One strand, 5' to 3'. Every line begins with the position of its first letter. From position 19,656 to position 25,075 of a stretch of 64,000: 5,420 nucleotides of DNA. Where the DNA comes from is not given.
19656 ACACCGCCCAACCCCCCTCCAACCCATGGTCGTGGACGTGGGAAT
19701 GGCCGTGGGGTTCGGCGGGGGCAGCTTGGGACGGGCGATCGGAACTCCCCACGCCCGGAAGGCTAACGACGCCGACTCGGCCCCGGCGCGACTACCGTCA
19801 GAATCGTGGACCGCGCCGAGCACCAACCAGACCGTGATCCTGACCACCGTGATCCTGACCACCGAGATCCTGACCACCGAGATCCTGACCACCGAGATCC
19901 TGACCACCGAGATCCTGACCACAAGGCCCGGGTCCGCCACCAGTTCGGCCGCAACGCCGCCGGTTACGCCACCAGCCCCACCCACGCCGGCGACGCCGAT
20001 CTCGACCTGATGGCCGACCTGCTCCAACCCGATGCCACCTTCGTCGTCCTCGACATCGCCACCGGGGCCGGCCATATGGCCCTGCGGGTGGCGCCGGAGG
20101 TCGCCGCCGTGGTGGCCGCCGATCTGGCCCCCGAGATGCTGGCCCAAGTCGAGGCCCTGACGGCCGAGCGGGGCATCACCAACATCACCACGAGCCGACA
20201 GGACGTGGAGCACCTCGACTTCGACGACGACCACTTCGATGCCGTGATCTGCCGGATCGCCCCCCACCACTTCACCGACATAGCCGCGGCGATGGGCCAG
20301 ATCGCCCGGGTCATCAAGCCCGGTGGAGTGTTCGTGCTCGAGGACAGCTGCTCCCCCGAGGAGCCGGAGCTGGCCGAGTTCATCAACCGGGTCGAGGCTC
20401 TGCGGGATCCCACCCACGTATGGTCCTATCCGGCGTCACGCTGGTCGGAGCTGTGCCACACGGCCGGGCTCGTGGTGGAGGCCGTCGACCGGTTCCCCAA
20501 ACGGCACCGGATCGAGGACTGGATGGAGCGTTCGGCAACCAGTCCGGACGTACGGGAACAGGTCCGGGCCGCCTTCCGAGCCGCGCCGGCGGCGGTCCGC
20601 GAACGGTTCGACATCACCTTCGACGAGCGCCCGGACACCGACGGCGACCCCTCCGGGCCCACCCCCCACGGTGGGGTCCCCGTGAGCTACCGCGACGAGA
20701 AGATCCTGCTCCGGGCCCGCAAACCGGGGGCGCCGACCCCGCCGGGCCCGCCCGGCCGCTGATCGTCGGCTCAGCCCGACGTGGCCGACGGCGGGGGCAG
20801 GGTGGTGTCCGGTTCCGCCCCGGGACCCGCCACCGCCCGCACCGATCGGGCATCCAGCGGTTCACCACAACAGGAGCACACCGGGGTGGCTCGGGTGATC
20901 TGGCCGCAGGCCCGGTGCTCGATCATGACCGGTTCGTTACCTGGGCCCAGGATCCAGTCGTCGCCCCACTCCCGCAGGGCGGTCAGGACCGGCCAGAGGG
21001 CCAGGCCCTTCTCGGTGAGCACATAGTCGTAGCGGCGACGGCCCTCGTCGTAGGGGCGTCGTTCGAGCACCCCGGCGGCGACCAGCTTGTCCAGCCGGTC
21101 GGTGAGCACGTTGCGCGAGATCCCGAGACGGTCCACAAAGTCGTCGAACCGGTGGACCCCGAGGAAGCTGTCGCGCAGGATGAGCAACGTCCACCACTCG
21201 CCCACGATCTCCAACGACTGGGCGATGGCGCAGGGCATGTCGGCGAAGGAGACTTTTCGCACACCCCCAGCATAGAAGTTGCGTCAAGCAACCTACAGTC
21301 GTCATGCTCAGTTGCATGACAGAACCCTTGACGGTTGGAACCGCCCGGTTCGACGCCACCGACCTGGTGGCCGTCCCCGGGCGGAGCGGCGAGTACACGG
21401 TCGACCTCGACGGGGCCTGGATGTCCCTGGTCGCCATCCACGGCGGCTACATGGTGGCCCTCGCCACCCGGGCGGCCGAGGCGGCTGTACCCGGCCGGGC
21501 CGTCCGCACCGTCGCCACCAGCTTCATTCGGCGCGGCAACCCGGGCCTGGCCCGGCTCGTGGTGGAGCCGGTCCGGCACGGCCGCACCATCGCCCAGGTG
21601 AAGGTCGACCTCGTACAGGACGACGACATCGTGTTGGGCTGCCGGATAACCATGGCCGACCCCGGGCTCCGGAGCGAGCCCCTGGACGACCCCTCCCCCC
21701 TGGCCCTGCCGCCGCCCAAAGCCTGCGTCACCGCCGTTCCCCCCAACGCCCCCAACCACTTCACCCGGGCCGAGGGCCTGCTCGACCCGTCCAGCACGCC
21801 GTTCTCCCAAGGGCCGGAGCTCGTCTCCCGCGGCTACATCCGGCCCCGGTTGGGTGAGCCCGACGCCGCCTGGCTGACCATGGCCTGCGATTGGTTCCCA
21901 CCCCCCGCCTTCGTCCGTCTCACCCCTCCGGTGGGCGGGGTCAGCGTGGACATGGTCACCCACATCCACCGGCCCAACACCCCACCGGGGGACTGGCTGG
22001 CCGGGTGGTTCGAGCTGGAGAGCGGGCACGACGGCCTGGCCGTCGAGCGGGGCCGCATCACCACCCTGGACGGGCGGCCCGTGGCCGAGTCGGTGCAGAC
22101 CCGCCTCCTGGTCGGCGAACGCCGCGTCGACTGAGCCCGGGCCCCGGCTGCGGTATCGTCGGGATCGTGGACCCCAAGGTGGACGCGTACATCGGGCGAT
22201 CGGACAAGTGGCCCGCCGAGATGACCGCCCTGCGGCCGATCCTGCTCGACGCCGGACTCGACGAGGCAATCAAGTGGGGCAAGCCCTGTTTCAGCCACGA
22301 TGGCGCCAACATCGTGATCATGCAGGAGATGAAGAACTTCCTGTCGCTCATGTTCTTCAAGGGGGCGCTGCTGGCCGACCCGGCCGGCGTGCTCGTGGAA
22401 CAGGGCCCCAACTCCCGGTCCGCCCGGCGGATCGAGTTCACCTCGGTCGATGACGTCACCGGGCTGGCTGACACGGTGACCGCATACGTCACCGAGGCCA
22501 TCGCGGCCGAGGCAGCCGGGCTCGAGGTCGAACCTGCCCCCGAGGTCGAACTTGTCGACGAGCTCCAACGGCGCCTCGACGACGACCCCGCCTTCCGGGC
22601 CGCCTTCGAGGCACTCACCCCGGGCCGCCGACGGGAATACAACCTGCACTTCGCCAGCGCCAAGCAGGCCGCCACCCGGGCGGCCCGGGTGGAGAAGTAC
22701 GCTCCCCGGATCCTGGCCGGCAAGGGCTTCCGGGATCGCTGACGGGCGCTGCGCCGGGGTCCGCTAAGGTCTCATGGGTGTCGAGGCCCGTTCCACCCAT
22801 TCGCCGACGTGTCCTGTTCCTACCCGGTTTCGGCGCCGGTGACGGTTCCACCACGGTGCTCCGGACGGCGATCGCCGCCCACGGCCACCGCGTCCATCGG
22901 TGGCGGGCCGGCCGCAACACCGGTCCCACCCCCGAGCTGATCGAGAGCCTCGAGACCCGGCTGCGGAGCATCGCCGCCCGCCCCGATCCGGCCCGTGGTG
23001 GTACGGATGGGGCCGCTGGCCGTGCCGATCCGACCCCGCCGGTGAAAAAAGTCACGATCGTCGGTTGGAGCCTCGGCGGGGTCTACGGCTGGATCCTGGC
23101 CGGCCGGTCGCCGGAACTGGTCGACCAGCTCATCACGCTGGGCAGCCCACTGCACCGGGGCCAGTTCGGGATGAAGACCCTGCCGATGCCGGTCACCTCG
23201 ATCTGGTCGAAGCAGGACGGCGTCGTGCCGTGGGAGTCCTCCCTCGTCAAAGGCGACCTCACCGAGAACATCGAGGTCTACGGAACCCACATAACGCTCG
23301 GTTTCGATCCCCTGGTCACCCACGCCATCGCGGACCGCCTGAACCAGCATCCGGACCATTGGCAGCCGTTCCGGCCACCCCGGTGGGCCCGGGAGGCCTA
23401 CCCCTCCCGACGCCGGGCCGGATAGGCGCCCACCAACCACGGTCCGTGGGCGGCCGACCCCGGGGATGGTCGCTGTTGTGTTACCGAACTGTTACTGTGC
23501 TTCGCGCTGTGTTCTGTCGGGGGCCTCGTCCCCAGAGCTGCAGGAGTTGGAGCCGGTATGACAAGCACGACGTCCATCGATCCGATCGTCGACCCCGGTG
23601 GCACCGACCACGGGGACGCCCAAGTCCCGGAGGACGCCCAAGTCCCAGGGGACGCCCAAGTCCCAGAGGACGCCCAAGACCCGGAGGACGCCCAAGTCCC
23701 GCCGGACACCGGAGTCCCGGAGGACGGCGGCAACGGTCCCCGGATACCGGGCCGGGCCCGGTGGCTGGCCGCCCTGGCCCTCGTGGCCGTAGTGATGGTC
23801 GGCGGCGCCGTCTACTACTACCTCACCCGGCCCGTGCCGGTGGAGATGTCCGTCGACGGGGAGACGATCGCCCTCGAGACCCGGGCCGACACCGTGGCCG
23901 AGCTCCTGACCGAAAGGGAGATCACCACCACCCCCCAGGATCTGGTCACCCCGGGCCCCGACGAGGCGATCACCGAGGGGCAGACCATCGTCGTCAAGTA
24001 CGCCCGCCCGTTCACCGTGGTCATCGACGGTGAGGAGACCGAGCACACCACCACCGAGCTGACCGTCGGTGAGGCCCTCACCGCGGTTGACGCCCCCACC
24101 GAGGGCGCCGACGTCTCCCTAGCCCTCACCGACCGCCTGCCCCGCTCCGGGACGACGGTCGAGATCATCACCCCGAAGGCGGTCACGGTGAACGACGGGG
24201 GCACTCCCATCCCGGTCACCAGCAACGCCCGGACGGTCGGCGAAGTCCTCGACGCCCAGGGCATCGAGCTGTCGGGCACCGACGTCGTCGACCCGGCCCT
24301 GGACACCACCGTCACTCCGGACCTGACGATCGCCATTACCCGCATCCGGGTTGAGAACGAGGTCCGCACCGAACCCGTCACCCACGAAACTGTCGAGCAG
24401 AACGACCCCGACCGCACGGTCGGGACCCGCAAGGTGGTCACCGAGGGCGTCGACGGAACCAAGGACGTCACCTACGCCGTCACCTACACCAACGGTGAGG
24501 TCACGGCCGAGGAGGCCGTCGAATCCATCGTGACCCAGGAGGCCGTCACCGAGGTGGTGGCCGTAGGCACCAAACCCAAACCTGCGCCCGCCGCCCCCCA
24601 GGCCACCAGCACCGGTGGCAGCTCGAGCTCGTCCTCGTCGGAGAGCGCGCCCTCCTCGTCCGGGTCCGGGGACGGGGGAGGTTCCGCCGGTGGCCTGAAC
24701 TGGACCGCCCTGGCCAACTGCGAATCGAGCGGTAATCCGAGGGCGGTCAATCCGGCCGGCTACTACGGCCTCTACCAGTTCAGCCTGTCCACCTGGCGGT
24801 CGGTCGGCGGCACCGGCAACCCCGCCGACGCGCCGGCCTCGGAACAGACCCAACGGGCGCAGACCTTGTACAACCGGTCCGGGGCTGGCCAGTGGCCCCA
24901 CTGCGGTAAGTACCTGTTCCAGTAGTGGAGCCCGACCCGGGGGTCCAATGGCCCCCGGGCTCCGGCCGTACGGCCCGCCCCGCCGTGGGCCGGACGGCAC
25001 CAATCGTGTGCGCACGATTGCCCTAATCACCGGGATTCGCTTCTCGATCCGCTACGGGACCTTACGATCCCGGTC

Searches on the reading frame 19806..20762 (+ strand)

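Call 60: search_protein_families(library=pfam, proteins=[window:19806-20762:+], max_evalue=0.00001)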
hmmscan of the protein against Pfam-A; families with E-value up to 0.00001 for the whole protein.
window:19806-20762:+ (318 aa): 6 families
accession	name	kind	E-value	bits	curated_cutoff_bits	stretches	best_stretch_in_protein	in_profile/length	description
PF13649.12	Methyltransf_25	-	2.7e-21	76.5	27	1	81-174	1-97/97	Methyltransferase domain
PF08241.18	Methyltransf_11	-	2.6e-20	73.3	21.2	1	82-178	1-95/95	Methyltransferase domain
PF13847.12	Methyltransf_31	-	7.6e-20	71.5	27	1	80-198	6-124/145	Methyltransferase domain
PF13489.12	Methyltransf_23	-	4.1e-18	66.1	27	1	77-226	22-163/164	Methyltransferase domain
PF08242.18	Methyltransf_12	-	1.6e-13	51.6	30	1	82-176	1-98/98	Methyltransferase domain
PF01209.24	Ubie_methyltran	-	2.1e-13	50.6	20.1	1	78-184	48-157/233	ubiE/COQ5 methyltransferase family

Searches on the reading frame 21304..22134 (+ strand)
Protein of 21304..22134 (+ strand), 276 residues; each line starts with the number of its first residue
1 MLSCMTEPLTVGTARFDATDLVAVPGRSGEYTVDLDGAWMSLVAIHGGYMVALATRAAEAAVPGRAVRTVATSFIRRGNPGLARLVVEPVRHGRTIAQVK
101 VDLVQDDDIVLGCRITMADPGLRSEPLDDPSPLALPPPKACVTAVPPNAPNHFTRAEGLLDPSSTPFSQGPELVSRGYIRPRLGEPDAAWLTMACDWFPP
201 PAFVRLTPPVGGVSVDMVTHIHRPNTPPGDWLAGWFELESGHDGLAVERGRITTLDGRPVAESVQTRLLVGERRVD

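Call 60: search_protein_families(library=pfam, proteins=[window:21304-22134:+], max_evalue=0.00001)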
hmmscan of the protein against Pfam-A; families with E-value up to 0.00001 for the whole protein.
window:21304-22134:+ (276 aa): 2 families
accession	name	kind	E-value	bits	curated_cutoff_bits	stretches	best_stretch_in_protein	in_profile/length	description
PF13622.12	4HBT_3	-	1.2e-18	67.6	24.3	1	37-116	3-81/83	Acyl-CoA thioesterase N-terminal domain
PF20789.3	4HBT_3C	-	4.3e-17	63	24.1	1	142-266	5-137/140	Acyl-CoA thioesterase C-terminal domain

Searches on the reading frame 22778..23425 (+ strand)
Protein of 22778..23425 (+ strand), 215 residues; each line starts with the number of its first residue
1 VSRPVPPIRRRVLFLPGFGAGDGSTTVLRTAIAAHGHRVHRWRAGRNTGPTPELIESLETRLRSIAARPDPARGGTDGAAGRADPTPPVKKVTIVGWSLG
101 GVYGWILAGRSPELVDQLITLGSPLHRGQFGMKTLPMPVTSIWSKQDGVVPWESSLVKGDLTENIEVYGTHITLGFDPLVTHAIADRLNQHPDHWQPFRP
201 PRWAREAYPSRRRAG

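Call 60: search_protein_families(library=pfam, proteins=[window:22778-23425:+], max_evalue=0.00001)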
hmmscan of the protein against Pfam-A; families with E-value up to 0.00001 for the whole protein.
window:22778-23425:+ (215 aa): 2 families
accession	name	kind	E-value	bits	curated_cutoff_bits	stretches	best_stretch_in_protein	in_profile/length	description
PF00561.26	Abhydrolase_1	-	1.9e-06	28.2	25.8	0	89-123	68-102/245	alpha/beta hydrolase fold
PF12695.13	Abhydrolase_5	-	4.7e-06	26.9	27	1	78-155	45-119/164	Alpha/beta hydrolase family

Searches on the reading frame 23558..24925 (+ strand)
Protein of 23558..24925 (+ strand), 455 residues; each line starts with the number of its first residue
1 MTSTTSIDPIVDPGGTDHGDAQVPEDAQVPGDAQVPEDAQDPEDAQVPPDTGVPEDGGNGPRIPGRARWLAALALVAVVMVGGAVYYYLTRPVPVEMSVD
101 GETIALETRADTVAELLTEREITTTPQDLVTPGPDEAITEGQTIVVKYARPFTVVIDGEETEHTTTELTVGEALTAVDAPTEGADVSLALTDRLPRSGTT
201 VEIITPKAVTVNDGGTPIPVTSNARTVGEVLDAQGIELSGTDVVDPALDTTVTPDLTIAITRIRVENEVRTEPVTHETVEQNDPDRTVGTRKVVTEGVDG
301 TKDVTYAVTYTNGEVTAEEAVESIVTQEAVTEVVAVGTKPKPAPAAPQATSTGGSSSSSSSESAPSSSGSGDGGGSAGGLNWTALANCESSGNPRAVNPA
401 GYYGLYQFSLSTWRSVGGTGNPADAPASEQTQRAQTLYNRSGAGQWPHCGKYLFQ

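Call 60: search_protein_families(library=pfam, proteins=[window:23558-24925:+], max_evalue=0.00001)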
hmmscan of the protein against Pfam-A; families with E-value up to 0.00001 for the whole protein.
window:23558-24925:+ (455 aa): 3 families
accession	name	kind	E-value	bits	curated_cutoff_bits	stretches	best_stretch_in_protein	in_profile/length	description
PF03990.20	DUF348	-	4.5e-27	93.9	24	2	209-249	1-41/41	G5-linked-Ubiquitin-like domain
PF06737.19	Transglycosylas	-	2.4e-22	79.8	27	1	380-449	5-77/77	Transglycosylase-like domain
PF07501.17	G5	-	1.6e-18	67.1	23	1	266-339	2-75/75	G5 domain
